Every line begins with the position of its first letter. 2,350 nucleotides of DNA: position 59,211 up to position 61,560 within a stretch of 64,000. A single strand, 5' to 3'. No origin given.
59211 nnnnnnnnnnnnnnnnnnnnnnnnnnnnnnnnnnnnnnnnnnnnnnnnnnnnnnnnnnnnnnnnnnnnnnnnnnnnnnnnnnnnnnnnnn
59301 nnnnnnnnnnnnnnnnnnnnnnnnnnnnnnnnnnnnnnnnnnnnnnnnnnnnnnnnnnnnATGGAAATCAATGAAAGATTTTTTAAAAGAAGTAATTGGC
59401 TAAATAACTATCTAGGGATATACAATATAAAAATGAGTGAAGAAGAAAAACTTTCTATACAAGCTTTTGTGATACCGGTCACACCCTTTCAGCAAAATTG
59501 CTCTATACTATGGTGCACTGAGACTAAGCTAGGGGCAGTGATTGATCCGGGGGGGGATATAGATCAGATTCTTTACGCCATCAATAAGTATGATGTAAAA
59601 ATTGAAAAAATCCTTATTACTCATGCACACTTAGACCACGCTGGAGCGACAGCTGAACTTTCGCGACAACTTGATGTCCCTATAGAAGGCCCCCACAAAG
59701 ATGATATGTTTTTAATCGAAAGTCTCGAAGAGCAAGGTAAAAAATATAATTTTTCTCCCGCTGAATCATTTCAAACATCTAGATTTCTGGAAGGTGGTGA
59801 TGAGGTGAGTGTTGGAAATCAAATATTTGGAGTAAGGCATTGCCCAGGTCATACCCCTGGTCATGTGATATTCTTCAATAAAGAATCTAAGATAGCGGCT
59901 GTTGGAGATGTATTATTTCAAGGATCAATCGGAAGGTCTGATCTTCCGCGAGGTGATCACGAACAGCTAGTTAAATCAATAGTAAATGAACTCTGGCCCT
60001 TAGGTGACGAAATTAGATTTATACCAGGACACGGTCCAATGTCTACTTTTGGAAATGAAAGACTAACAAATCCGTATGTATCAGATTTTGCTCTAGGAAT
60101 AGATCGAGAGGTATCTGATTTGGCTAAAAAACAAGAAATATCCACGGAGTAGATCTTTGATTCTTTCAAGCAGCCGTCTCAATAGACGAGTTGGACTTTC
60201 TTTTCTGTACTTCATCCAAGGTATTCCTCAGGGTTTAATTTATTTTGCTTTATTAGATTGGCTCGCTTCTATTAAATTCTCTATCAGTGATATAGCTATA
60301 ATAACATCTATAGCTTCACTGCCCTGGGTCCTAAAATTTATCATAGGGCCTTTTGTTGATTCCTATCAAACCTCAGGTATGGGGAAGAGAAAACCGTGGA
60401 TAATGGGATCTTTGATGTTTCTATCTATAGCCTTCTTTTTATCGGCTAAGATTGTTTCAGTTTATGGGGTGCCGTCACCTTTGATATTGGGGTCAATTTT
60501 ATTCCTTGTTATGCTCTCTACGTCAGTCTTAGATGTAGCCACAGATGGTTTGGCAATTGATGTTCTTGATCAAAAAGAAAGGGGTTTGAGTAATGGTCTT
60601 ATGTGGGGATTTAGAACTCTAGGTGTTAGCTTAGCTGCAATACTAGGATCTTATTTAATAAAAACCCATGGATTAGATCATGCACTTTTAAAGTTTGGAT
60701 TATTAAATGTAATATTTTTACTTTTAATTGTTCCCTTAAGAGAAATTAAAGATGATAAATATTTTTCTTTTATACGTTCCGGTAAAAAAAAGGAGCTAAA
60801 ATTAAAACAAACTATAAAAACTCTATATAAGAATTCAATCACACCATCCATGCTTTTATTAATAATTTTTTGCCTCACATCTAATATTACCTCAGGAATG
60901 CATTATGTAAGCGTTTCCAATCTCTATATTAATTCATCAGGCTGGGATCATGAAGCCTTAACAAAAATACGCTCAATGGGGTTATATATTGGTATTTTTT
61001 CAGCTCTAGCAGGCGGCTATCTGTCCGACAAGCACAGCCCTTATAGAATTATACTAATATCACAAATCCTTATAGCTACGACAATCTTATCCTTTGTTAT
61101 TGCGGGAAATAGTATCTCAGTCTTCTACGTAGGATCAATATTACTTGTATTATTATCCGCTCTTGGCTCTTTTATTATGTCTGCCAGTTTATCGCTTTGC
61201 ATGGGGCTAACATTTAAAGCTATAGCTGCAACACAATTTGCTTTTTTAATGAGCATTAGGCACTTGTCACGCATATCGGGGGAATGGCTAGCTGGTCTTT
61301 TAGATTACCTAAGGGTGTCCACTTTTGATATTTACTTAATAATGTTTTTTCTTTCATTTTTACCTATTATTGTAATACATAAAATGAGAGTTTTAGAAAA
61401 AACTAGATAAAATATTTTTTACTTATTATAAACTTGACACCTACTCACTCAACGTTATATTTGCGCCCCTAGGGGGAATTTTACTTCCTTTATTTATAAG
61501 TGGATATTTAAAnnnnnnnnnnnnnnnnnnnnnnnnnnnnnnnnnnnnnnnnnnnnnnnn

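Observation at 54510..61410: Eight-gene plus-strand operon around Rieske paralog E with dienelactone hydrolase and two MBL hydrolases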

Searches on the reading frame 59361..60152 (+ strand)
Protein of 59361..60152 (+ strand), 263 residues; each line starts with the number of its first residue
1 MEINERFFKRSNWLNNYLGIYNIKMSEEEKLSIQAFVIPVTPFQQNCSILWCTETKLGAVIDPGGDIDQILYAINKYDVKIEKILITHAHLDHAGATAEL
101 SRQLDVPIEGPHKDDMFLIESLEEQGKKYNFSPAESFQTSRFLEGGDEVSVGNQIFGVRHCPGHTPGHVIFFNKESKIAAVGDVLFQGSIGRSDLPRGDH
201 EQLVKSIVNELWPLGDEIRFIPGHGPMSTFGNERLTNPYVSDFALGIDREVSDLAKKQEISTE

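Call 4: search_protein_families(library=pfam, proteins=[window:59361-60152:+])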
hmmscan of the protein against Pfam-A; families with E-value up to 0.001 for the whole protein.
window:59361-60152:+ (263 aa): 1 family
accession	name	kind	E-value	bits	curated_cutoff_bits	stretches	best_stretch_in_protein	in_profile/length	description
PF00753.33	Lactamase_B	-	5.9e-31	108.4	22.7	1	41-224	2-196/196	Metallo-beta-lactamase superfamily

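Call 6: search_protein_families(library=ncbifam, proteins=[window:59361-60152:+])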
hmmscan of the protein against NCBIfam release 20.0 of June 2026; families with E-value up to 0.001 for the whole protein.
window:59361-60152:+ (263 aa): 25 families
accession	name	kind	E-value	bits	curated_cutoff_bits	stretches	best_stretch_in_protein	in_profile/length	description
TIGR03413.1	GSH_gloB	equivalog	5.5e-25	88.2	200.8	1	38-224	2-164/248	hydroxyacylglutathione hydrolase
NF007597.0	PRK10241.1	equivalog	2.9e-14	53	421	1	42-208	8-150/251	hydroxyacylglutathione hydrolase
NF033105.1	bla_subclass_B3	equivalog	1.7e-13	50.5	240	1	78-191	61-173/257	subclass B3 metallo-beta-lactamase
NF040641.1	bifunc_ST_SDO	equivalog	2.6e-12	46.3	625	1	65-225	186-343/423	bifunctional sulfur transferase/dioxygenase Blh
NF012229.1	bla_class_B_core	domain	3.9e-12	46.5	100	1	66-171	37-136/139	metallo-beta-lactamase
NF033106.1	blaL1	exception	2.5e-08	33.2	560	1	81-170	98-187/290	L1 family subclass B3 metallo-beta-lactamase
NF012140.0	blaBJP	exception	8.1e-08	31.4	600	1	80-169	93-182/294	BJP family subclass B3 metallo-beta-lactamase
NF040644.1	blaPAM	exception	3.1e-07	29.8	615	1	54-171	63-186/287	PAM family subclass B3 metallo-beta-lactamase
NF041804.1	MBL_fold_SolJ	exception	3.2e-07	29.8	350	1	45-225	18-179/224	solanimycin biosynthesis MBL-fold hydrolase SolJ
NF001911.0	PRK00685.1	equivalog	6.4e-06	25.8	144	1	72-112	32-72/228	metal-dependent hydrolase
TIGR04559.1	SoxH_rel_PQQ_2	hypoth_equivalog_domain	1.2e-05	24.8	280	1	59-231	42-219/283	quinoprotein relay system zinc metallohydrolase 2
NF000457.2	blaPEDO-1_fam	exception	1.3e-05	24.8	550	1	73-175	85-186/286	PEDO-1 family subclass B3 metallo-beta-lactamase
NF000458.2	blaPEDO-2_fam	exception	1.4e-05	24.7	550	1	77-172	86-183/285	PEDO-2 family subclass B3 metallo-beta-lactamase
NF045699.1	AHLLactAiiA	equivalog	3.3e-05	23.2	375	1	67-171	82-176/251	quorum-quenching N-acyl homoserine lactonase AiiA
NF012101.1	blaGOB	exception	4.5e-05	22.9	560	1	74-172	86-183/290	GOB family subclass B3 metallo-beta-lactamase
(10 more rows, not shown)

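Call 15: search_solved_structures(query=window:59361-60152:+, max_evalue=0.00001)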
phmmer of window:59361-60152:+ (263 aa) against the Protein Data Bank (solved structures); distinct sequences matched with E-value up to 0.00001: 36.
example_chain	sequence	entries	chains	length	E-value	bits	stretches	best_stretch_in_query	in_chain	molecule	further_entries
2xf4_A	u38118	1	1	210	8.8e-74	251.3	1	37-242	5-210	HYDROXYACYLGLUTATHIONE HYDROLASE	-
7ev5_A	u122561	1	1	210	2.5e-33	118.7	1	38-241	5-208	Lactamase_B domain-containing protein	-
2zwr_A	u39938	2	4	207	4e-31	111.5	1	35-241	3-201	Metallo-beta-lactamase superfamily protein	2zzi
7l0b_A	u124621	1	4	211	2e-30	109.2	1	55-240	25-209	Hydroxyacylglutathione hydrolase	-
9rhq_A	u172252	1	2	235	8.2e-13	51.4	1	140-239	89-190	Metallo-beta-lactamase family protein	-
2gcu_A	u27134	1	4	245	1.7e-12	50.4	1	126-240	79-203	Putative hydroxyacylglutathione hydrolase 3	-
3tp9_A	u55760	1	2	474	6e-12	48.6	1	49-232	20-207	BETA-LACTAMASE and RHODANESE DOMAIN PROTEIN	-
4ysb_A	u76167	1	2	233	1.7e-11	47.1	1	144-240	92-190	Metallo-beta-lactamase family protein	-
9hny_FL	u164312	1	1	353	1.8e-11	47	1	159-238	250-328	Metallo-beta-lactamase domain-containing protein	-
6sg9_FL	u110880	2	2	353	1.8e-11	47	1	159-238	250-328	mt-SAF20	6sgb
9g8t_A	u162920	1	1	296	3.1e-11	46.3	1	67-225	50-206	Metallo-beta-lactamase domain-containing protein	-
8ewo_A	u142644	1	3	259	1.2e-10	44.4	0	142-193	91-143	PA1813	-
6rz0_A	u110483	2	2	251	2.4e-10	43.4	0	138-217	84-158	Hydroxyacylglutathione hydrolase GloB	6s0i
2qed_A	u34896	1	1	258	1.2e-09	41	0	132-208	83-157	Hydroxyacylglutathione hydrolase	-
4ysk_A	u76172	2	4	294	2.5e-09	40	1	66-224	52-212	Beta-lactamase domain protein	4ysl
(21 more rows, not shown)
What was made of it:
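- Checked: Similarity to YcbL begins at residue 37 of the long ORF (call 15).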

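Call 33: search_solved_structures(query=window:59433-60152:+, max_evalue=1e-25, show_alignments=1)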
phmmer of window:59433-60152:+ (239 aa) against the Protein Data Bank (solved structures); distinct sequences matched with E-value up to 1e-25: 4.
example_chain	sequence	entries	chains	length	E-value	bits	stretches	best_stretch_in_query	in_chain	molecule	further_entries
2xf4_A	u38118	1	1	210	6.2e-74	251.6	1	13-218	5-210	HYDROXYACYLGLUTATHIONE HYDROLASE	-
7ev5_A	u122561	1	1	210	2e-33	119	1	14-217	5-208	Lactamase_B domain-containing protein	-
2zwr_A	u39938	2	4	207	3.2e-31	111.8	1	11-217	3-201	Metallo-beta-lactamase superfamily protein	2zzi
7l0b_A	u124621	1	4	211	1.6e-30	109.5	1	31-216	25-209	Hydroxyacylglutathione hydrolase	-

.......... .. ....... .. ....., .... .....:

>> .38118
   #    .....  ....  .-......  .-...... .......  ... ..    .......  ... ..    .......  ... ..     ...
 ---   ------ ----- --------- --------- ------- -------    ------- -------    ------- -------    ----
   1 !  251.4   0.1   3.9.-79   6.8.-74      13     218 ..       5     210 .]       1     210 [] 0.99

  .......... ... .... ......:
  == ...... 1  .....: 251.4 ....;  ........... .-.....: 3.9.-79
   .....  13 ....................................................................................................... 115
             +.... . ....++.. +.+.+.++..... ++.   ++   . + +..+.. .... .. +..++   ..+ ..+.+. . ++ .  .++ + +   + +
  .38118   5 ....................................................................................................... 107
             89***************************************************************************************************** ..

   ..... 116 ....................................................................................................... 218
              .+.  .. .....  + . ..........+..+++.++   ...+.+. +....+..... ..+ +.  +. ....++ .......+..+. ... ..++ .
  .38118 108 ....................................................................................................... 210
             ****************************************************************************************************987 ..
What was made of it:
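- MBL2 is a YcbL-like MBL hydrolase (call 33).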

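Call 37: find_homologous_proteins(query=window:59433-60152:+, max_evalue=1e-30)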
Query window:59433-60152:+ (239 aa): 7998 proteins with E <= 1e-30 among 8000 candidates; the best 120 are listed.
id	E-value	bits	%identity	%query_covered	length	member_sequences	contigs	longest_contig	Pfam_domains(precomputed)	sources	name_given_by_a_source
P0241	1.7e-144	497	90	100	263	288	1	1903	PF00753.34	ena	-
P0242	7.9e-136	469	85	100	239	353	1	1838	PF00753.34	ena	-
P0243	1.1e-114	400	69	98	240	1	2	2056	PF23023.2,PF00753.34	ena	-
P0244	1.9e-114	399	71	97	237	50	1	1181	PF00753.34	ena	-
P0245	3.3e-114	398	71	95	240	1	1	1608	PF23023.2,PF00753.34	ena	-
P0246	3.9e-114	398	71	95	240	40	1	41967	PF23023.2,PF00753.34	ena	-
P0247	6.2e-114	397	71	95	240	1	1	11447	PF23023.2,PF00753.34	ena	-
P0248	1.2e-113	396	71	95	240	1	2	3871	PF23023.2,PF00753.34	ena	-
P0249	1.4e-113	396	71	95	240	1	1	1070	PF23023.2,PF00753.34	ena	-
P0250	1.7e-113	396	71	95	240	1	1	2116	PF23023.2,PF00753.34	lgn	-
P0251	2.3e-113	396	70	98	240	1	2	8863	PF23023.2,PF00753.34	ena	-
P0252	2.3e-113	395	71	95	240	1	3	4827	PF23023.2,PF00753.34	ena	-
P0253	3.1e-113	395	69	98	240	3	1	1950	PF23023.2,PF00753.34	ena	-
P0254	3.2e-113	395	71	95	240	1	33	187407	PF23023.2,PF00753.34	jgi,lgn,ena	-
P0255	3.7e-113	395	70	95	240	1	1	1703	PF23023.2,PF00753.34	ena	-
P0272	3.6e-97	342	68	89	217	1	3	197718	PF00753.34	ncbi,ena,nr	ncbi:MAG: MBL fold metallo-hydrolase [Pseudomonadota bacterium]|nr:MBL fold metallo-hydrolase [Pseud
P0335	3.3e-91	323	64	89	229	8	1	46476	PF23023.2,PF00753.34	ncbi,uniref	ncbi:MAG TPA: MBL fold metallo-hydrolase [Pedomonas sp.]|uniref:MBL fold metallo-hydrolase n=1 Tax=P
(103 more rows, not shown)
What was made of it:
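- Checked: An 85%-identical homolog is 239 aa (call 37).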

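Call 38: find_encoding_contigs(protein=P0272, flank=6000, max_places=1)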
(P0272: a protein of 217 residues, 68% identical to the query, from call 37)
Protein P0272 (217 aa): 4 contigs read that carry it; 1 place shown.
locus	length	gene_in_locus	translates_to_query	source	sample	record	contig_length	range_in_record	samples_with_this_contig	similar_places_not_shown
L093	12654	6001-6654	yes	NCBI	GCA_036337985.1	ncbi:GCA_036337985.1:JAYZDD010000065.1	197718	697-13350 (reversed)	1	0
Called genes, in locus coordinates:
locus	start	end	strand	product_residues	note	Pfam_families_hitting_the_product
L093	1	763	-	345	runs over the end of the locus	PF23213: (weak), PF23212:DUF7064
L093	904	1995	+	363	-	PF00296:Bac_luciferase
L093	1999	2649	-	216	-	PF08241:Methyltransf_11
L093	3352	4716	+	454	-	PF00587:tRNA-synt_2b, PF03129:HGTP_anticodon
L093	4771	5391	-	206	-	PF03938:OmpH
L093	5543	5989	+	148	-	-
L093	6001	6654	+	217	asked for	PF00753:Lactamase_B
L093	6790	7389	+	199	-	PF07638:Sigma70_ECF (weak), PF04542:Sigma70_r2, PF08281:Sigma70_r4_2, PF04545:Sigma70_r4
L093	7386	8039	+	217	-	-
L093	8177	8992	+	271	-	PF13349:DUF4097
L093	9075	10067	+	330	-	PF00291:PALP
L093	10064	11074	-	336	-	PF02746:MR_MLE_N, PF13378:MR_MLE_C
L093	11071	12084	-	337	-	PF17396:DUF1611_N, PF07755:DUF1611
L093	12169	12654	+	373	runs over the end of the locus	PF00144:Beta-lactamase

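Call 39: find_encoding_contigs(protein=P0335, flank=6000, max_places=1)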
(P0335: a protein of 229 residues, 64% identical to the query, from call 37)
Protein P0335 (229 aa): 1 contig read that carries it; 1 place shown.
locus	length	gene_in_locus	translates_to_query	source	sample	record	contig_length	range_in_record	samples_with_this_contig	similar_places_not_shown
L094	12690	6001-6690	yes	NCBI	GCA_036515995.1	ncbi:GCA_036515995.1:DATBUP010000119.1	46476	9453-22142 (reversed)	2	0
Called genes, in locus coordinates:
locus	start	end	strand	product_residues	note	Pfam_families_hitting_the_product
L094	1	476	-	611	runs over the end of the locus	PF00425:Chorismate_bind, PF01063:Aminotran_4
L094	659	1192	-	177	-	-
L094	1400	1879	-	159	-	PF13505:OMP_b-brl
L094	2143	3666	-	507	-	PF00450:Peptidase_S10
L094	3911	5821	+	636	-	PF26549:Tricorn_N (faint), PF02897:Peptidase_S9_N, PF26550:Tricorn_2nd (faint), PF07676:PD40 (weak), PF02129:Peptidase_S15 (faint), PF20434:BD-FAE (weak), PF00326:Peptidase_S9, PF01738:DLH (weak)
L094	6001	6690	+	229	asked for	PF00753:Lactamase_B, PF23023:Anti-Pycsar_Apyc1 (faint)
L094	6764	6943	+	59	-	-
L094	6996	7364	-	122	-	-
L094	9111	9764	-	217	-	PF01381:HTH_3, PF13560:HTH_31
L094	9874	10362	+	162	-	PF20057:DUF6456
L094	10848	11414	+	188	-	PF20901:Sf6_terminase (weak)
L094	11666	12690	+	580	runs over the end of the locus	PF03237:Terminase_6N, PF17289:Terminase_6C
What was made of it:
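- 59433..60152 (+): MBL-fold hydrolase 2, YcbL-like (239 aa from ATG 59433; the longest ORF starts at 59361). Relatives at 60-68% identity occur across Proteobacteria, and the two contexts examined are unrelated (calls 37-39).
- Closest known: YcbL-type MBL hydrolase. Same: Like its relatives in other Proteobacteria, it appears to be a stand-alone gene (calls 37-39).
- Tried and rejected: Rejected as the default because its 60-68% identical relatives sit in unrelated contexts in the two loci examined (calls 37-39).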

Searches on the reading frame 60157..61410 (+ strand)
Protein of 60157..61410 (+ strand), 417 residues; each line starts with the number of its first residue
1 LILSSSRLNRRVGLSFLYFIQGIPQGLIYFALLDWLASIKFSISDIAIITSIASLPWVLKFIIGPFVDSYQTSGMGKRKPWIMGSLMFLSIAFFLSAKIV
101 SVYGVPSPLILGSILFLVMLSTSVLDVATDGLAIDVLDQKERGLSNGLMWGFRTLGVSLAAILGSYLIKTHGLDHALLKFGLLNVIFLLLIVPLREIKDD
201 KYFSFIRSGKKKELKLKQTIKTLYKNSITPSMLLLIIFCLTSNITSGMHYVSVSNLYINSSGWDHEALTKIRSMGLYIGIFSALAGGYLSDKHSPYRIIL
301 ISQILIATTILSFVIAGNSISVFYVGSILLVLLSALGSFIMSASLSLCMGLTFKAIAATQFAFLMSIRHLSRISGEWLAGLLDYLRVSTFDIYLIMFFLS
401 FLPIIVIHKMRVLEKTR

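Call 4: search_protein_families(library=pfam, proteins=[window:60157-61410:+])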
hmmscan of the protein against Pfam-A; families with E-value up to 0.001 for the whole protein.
window:60157-61410:+ (417 aa): 3 families
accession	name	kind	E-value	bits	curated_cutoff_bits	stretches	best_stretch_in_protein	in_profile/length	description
PF07690.21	MFS_1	-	1.6e-24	86.9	33.4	1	14-375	1-346/347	Major Facilitator Superfamily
PF03092.22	BT1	-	9.6e-11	41.5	22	1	21-385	1-381/432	BT1 family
PF13000.13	Acatn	-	2.4e-06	26.8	23.7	1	15-100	6-92/546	Acetyl-coenzyme A transporter 1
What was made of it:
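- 60157..61410 (+): MFS transporter (417 aa, TTG start), AmpG/BT1/Acatn-like. It is the least conserved gene of the string (43-57% within the clade). Pfam MFS_1, BT1 and Acatn (call 4).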

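Call 6: search_protein_families(library=ncbifam, proteins=[window:60157-61410:+])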
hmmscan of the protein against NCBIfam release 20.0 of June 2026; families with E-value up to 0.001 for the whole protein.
window:60157-61410:+ (417 aa): 8 families
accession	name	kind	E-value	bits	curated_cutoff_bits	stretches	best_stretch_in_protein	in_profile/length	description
TIGR00901.2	2A0125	subfamily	6.2e-25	87.7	350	1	12-403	7-409/417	AmpG family muropeptide MFS transporter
TIGR02718.1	sider_RhtX_FptX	subfamily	6.6e-21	74.7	356.15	1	13-376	5-357/390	RhtX/FptX family siderophore transporter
NF008867.0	PRK11902.1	equivalog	2.9e-15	56.1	656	1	9-406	12-401/419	muropeptide transporter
NF008238.0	PRK11010.1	equivalog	7.9e-14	51.4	756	1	9-406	12-400/492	muropeptide MFS transporter AmpG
TIGR00880.1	2_A_01_02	superfamily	1.3e-07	31.9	131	1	59-191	10-134/141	multidrug resistance protein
TIGR00886.1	2A0108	subfamily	6.9e-06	25.4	311.7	1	39-337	32-337/368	NarK family nitrate/nitrite MFS transporter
TIGR00890.1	2A0111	subfamily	7.3e-06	25.2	374.85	1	140-345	122-319/377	oxalate/formate antiport family MFS transporter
NF049980.1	SfMCT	equivalog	3.4e-05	22.7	320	1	141-331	123-313/378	L-lactate MFS transporter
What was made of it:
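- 60157..61410 (+): NCBIfam AmpG subfamily scores 87.7 bits against a cut-off of 350 (call 6).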
